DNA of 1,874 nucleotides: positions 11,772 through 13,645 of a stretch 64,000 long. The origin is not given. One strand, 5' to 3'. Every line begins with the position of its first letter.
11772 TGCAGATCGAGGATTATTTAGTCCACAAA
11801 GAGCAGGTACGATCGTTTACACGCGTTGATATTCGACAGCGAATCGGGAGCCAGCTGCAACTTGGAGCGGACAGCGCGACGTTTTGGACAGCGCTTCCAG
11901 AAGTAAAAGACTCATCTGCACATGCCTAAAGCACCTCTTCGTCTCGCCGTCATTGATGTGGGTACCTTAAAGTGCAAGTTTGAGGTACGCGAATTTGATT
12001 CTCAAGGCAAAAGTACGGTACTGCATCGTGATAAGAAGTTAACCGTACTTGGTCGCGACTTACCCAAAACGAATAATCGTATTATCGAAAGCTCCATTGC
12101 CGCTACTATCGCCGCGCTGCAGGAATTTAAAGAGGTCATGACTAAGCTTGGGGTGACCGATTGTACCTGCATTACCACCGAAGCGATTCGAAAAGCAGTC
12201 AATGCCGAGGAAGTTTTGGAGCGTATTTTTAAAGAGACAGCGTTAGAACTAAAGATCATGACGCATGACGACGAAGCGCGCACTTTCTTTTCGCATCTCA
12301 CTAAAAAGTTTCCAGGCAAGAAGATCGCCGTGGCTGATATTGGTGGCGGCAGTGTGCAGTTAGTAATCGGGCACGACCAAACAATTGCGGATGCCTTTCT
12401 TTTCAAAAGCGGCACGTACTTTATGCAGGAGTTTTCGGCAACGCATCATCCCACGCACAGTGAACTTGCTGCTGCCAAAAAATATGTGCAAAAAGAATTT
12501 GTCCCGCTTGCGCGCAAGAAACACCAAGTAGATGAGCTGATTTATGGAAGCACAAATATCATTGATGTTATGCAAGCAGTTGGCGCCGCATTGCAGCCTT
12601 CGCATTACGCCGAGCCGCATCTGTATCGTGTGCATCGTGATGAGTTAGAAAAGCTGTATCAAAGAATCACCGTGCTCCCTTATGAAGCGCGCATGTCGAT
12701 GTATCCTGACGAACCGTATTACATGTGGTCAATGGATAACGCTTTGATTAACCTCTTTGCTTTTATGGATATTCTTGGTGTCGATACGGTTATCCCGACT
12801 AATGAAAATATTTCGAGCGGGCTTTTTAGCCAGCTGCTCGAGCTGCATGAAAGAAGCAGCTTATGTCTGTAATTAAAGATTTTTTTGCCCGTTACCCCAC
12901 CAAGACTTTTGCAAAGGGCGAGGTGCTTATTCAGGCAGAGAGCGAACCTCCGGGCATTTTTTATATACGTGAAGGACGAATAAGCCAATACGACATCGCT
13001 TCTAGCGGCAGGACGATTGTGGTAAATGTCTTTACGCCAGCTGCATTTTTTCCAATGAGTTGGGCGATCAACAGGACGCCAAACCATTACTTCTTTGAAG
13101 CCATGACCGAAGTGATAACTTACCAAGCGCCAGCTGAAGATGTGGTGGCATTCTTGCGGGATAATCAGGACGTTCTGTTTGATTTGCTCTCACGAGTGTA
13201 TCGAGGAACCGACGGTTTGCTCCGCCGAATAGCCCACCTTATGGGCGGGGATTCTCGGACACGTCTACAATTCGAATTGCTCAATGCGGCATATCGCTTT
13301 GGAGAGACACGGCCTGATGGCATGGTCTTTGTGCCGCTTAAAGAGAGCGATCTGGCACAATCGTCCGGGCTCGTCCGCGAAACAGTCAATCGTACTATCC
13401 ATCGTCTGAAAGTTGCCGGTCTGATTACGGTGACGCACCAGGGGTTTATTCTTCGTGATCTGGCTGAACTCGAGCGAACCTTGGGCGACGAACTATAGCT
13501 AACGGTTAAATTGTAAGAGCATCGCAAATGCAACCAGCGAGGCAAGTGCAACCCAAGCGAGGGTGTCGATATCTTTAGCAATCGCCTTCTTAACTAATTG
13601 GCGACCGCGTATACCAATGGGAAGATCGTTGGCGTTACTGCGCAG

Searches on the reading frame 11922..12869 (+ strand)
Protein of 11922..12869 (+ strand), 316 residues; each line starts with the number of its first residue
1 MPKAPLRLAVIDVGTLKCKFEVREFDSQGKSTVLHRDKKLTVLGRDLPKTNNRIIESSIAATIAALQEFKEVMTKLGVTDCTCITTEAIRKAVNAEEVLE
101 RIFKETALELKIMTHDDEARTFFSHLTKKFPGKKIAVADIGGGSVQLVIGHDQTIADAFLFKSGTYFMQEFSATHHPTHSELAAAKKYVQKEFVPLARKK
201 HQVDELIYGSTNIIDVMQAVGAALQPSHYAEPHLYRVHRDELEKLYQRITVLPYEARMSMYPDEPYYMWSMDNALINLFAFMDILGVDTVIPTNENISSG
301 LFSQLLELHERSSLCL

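Call 74: search_protein_families(library=pfam, proteins=[window:11922-12869:+], max_evalue=0.001)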
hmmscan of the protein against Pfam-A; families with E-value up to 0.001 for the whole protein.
window:11922-12869:+ (316 aa): 1 family
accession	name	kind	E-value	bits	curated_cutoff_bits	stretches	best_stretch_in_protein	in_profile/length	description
PF02541.22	Ppx-GppA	-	3e-36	125.8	27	1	29-303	8-279/285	Ppx/GppA phosphatase family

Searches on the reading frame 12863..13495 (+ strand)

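Call 74: search_protein_families(library=pfam, proteins=[window:12863-13495:+], max_evalue=0.001)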
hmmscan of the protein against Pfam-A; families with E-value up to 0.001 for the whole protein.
window:12863-13495:+ (211 aa): 2 families
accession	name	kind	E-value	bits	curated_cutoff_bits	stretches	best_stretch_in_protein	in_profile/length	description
PF00027.35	cNMP_binding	-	6.7e-13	48.9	27.5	1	14-101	2-89/89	Cyclic nucleotide-binding domain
PF13545.12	HTH_Crp_2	-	2e-11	44.2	27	1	139-205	7-69/70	Crp-like helix-turn-helix domain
